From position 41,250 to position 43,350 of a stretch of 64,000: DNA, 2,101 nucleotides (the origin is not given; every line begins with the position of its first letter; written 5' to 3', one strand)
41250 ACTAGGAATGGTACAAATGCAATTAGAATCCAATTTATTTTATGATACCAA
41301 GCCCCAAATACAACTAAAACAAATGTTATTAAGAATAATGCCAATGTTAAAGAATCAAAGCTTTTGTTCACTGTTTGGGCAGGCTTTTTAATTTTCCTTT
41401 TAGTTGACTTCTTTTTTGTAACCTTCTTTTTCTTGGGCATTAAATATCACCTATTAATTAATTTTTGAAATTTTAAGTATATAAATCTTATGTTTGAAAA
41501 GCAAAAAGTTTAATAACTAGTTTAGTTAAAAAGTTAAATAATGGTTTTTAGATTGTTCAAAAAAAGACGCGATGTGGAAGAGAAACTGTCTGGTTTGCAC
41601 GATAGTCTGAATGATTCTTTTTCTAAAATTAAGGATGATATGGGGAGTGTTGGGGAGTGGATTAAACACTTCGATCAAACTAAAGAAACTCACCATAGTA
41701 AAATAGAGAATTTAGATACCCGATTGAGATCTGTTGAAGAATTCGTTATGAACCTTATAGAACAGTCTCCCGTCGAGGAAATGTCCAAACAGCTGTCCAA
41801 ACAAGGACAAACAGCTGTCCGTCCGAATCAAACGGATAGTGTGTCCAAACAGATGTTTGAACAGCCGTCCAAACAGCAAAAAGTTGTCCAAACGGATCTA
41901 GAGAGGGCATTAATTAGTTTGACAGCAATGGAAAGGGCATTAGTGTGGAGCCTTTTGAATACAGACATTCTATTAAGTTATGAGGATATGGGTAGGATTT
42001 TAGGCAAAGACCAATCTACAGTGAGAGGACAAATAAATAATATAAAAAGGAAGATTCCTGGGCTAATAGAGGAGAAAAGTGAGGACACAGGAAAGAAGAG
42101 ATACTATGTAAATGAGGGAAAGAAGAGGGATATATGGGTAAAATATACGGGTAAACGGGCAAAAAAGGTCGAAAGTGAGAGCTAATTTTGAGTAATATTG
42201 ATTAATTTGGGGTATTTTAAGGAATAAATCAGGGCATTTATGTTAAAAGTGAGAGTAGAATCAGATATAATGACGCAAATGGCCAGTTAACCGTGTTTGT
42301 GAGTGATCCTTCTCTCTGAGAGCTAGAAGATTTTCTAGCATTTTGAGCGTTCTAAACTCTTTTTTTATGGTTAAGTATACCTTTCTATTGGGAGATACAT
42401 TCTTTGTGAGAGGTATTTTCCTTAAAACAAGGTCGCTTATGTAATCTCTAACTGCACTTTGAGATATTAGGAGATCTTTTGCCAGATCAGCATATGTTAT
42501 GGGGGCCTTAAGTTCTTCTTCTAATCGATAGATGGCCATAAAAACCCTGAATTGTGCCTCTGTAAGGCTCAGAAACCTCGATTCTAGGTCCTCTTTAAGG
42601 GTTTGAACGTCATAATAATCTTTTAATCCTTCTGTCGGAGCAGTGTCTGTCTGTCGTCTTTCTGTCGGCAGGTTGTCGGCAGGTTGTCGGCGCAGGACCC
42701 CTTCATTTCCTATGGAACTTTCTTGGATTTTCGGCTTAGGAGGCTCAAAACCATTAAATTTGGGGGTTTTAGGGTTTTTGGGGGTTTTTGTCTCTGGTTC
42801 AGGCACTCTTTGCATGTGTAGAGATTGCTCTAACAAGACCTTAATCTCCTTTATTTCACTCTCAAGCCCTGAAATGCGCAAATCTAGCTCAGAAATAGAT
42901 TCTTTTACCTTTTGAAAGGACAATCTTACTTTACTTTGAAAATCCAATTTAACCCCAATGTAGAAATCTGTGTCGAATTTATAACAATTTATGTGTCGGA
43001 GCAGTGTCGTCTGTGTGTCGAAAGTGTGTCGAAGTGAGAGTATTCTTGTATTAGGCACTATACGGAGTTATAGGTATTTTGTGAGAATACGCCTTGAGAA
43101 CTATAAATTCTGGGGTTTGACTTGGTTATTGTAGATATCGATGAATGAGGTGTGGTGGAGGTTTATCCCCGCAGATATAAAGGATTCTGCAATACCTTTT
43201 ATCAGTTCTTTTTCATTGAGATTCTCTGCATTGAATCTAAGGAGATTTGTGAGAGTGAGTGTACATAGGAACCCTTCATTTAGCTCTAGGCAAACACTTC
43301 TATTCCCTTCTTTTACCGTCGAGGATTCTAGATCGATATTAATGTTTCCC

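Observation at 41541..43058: Convergent paralogous coiled-coil/HTH regulators with DNA-level tandem and dispersed repeats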

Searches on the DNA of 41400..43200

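Call 82: search_rna_families(source=window, start=41400, end=43200, threshold=evalue, max_evalue=1)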
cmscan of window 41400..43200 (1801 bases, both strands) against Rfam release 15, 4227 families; matches with E-value up to 1: 0.
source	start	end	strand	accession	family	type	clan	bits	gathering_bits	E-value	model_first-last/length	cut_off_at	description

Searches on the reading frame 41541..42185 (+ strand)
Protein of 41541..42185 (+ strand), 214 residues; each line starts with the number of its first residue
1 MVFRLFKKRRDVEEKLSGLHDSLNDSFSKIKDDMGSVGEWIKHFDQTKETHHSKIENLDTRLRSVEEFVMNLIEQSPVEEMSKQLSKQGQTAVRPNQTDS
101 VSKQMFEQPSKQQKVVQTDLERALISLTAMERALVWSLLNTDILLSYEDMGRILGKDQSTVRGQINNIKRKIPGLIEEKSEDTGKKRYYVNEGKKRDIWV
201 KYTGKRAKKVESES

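Call 3: search_protein_families(library=pfam, proteins=[window:41541-42185:+], max_evalue=1)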
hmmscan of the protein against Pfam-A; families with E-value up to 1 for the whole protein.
window:41541-42185:+ (214 aa): 5 families
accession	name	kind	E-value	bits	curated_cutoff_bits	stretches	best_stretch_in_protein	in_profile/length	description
PF24564.1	DUF7605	-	0.0048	17.3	27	1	9-105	55-150/183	Domain of unknown function (DUF7605)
PF08281.18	Sigma70_r4_2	-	0.078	13.1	25.7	0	145-171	27-53/54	Sigma-70, region 4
PF07160.18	SKA1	-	0.11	12.8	29.6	1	17-126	25-136/243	Spindle and kinetochore-associated protein 1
PF24862.1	SUS_EPBD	-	0.22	12.5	27.7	0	53-89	45-81/88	Sucrose synthase EPBD domain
PF07889.17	DUF1664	-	0.25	11.8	34.6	1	18-67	59-122/124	Protein of unknown function (DUF1664)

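Call 11: search_protein_families(library=ncbifam, proteins=[window:41541-42185:+], max_evalue=1)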
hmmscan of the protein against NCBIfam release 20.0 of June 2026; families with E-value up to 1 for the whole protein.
window:41541-42185:+ (214 aa): 10 families
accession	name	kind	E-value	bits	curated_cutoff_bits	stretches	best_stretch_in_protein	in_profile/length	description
NF007229.0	PRK09647.1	equivalog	0.00049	19.5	265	1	112-187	140-213/220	RNA polymerase sigma factor SigE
NF005385.0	PRK06930.1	subfamily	0.0019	17.9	136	1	90-178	71-164/170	positive control sigma-like factor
TIGR03001.1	Sig-70_gmx1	subfamily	0.0065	15.8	154.6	1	77-172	114-205/244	RNA polymerase sigma-70 factor, Myxococcales family 1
NF011863.0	PRK15335.1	equivalog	0.0092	16.3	192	1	113-205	32-119/147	SPI-1 type III secretion system protein SpaM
TIGR02937.1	sigma70-ECF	superfamily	0.024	14.3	42.9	1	77-172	96-161/165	sigma-70 family RNA polymerase sigma factor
NF050017.1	TransRegFevR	equivalog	0.038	14.3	180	1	145-199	33-89/109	transcriptional regulator FevR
NF052504.1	sll1863_fam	domain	0.044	14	35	1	5-40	45-80/93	sll1863 family stress response protein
NF009198.0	PRK12546.1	equivalog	0.046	13.4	270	1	97-181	84-166/188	RNA polymerase sigma factor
NF008177.0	PRK10925.1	equivalog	0.067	13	363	1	43-124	18-103/206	superoxide dismutase [Mn]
NF035925.1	Geo26A_fam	subfamily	0.66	9.8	40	1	166-212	66-110/197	geobacillin-26 family protein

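Call 12: search_protein_families(library=phrogs, proteins=[window:41541-42185:+], max_evalue=1)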
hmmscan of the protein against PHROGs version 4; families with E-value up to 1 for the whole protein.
window:41541-42185:+ (214 aa): 8 families
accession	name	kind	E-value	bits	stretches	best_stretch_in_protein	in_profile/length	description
phrog_1190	-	transcription regulation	7.5e-05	23.6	1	44-178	27-161/167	RNA polymerase sigma factor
phrog_1740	-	transcription regulation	0.0012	18.4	1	112-181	154-221/567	RNA polymerase sigma factor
phrog_5412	-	unknown function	0.049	14.5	1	26-76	54-103/109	-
phrog_1590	-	unknown function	0.054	13.8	1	47-132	25-111/281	-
phrog_23568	-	unknown function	0.087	14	1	80-134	28-83/87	-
phrog_30951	-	unknown function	0.23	12.5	1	16-86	21-89/155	-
phrog_5553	-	unknown function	0.31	12.3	1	29-103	11-84/114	-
phrog_5328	-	unknown function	0.39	12.2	1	7-71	2-62/101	-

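Call 13: find_homologous_proteins(query=window:41541-42185:+, max_evalue=0.001)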
Query window:41541-42185:+ (214 aa): 37 proteins with E <= 0.001 among 118 candidates.
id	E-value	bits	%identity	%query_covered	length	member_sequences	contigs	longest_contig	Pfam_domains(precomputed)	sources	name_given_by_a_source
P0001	2.1e-125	434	95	100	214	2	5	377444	-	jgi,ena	jgi:DNA-binding CsgD family transcriptional regulator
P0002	9.2e-111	386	86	100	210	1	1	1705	-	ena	-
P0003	5.2e-107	374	83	100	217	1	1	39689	-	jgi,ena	jgi:hypothetical protein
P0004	3.4e-105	368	86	94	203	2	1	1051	-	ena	-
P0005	2.2e-90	320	71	100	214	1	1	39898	-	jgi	-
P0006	2.0e-88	313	70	100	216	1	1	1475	-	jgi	jgi:DNA-binding CsgD family transcriptional regulator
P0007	8.3e-84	298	65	100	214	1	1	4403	-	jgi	jgi:DNA-directed RNA polymerase specialized sigma24 family protein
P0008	1.8e-82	294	68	100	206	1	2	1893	-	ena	-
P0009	3.5e-82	293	67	100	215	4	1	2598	-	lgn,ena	-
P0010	7.2e-81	289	66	100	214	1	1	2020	-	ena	-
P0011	1.4e-80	288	66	96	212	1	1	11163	-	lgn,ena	-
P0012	2.9e-80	287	68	100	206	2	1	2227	-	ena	-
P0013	1.4e-79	285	64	100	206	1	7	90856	-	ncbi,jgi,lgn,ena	-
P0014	1.4e-79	285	66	100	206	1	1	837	-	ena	-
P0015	2.0e-79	284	67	97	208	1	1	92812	-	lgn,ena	-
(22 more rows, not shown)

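Call 55: predict_structure(alignment_id=A2)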
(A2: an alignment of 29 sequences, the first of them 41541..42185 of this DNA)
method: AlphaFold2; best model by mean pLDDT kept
length: 214 residues; sequences in the alignment: 29
mean_pLDDT: 69.2   pTM: 0.41
mean pLDDT of the five models: 69.2, 66.5, 61.6, 59.8, 55.1
residues with pLDDT >= 90: 53; 70-90: 68; 50-70: 42; < 50: 51
segments of 3 or more residues with pLDDT < 50: 76-117, 206-214
pLDDT, mean of each block of 10 residues (from residue 1): 58 67 74 74 70 70 73 55 40 31 32 48 86 91 91 93 95 92 91 83 52 34
secondary structure, 60 per line:
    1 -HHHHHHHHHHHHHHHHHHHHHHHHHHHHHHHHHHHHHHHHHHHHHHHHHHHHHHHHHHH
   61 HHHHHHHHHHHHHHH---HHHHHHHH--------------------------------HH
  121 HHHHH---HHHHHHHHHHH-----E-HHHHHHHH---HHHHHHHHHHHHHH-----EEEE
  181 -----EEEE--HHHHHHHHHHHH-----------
elements in order: H2-75 H79-86 H119-125 H129-139 H147-154 H158-171 E177-180 E186-189 H192-203

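Call 64: fold_search(model_id=the predicted structure, library=pdb)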
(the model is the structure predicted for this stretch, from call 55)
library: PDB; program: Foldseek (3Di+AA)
matches with E <= 10: 1441; with E <= 0.001: 7
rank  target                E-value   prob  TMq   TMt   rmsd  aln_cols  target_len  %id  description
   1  3eco_A                1.7e-04  1.00  0.32  0.48   4.0        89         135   17  Crystal structure of MepR, a transcription regulator of the Staphylococcus aureus multidrug efflux pump MepA (released 2009-02-10)
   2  3r0a_A                2.8e-04  1.00  0.28  0.48  10.2       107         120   20  Possible transcriptional regulator from Methanosarcina mazei Go1 (gi 21227196) (released 2011-03-23)
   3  6cmv_C                5.9e-04  1.00  0.31  0.56   5.2        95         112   21  Crystal structure of Archaeal Biofilm Regulator (AbfR2) from Sulfolobus acidocaldarius (released 2018-11-14)
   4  3r0a_B                6.3e-04  1.00  0.28  0.46   6.8        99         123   20  Possible transcriptional regulator from Methanosarcina mazei Go1 (gi 21227196) (released 2011-03-23)
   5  4lll_M                6.7e-04  1.00  0.32  0.52   3.7        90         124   19  Crystal structure of S. aureus MepR-DNA complex (released 2014-05-14)
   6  4ld5_A                8.1e-04  1.00  0.30  0.44   4.1        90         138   20  Crystal structure of MepR Q18P mutant from multidrug resistant S. aureus clinical isolate (released 2013-09-11)
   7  5ffx_A                9.2e-04  1.00  0.32  0.47   4.0        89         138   19  S. aureus MepR G34K Mutant (released 2016-12-21)
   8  2fe3_B                1.0e-03  1.00  0.29  0.43   2.7        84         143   18  The crystal structure of bacillus subtilis PerR-Zn reveals a novel Zn(Cys)4 Structural redox switch (released 2006-12-19)
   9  4l9n_B                1.4e-03  1.00  0.32  0.47   3.9        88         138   19  Crystal structure of MepR A103V mutant from multidrug resistant S. aureus clinical isolate (released 2013-09-11)
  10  6cmv_B                1.4e-03  1.00  0.32  0.56   6.1        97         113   20  Crystal structure of Archaeal Biofilm Regulator (AbfR2) from Sulfolobus acidocaldarius (released 2018-11-14)
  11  9ff4_A                1.5e-03  1.00  0.31  0.36   4.4        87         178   17  The structure of G.kaustophilus T-1 ScoC-17bp dsDNA complex (released 2025-06-04)
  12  6pcp_C                1.6e-03  1.00  0.29  0.43   6.5        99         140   18  Mechanism for regulation of DNA binding of Bordetella bronchiseptica BpsR by 6-hydroxynicotinic acid (released 2019-11-06)
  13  5ffx_D                1.7e-03  1.00  0.31  0.47   4.2        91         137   16  S. aureus MepR G34K Mutant (released 2016-12-21)
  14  4zzl_B                1.7e-03  1.00  0.30  0.45   4.8        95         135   12  MexR R21W derepressor mutant causing multidrug resistance in P. aeruginosa by mexAB-oprM efflux pump expression (released 2016-07-27)
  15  8aga                  1.7e-03  1.00  0.29  0.45   4.7        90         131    8  Structure of p-hydroxy benzoic acid ligand bound HosA transcriptional regulator from enteropathogenic Escherichia coli O (released 2023-08-02)
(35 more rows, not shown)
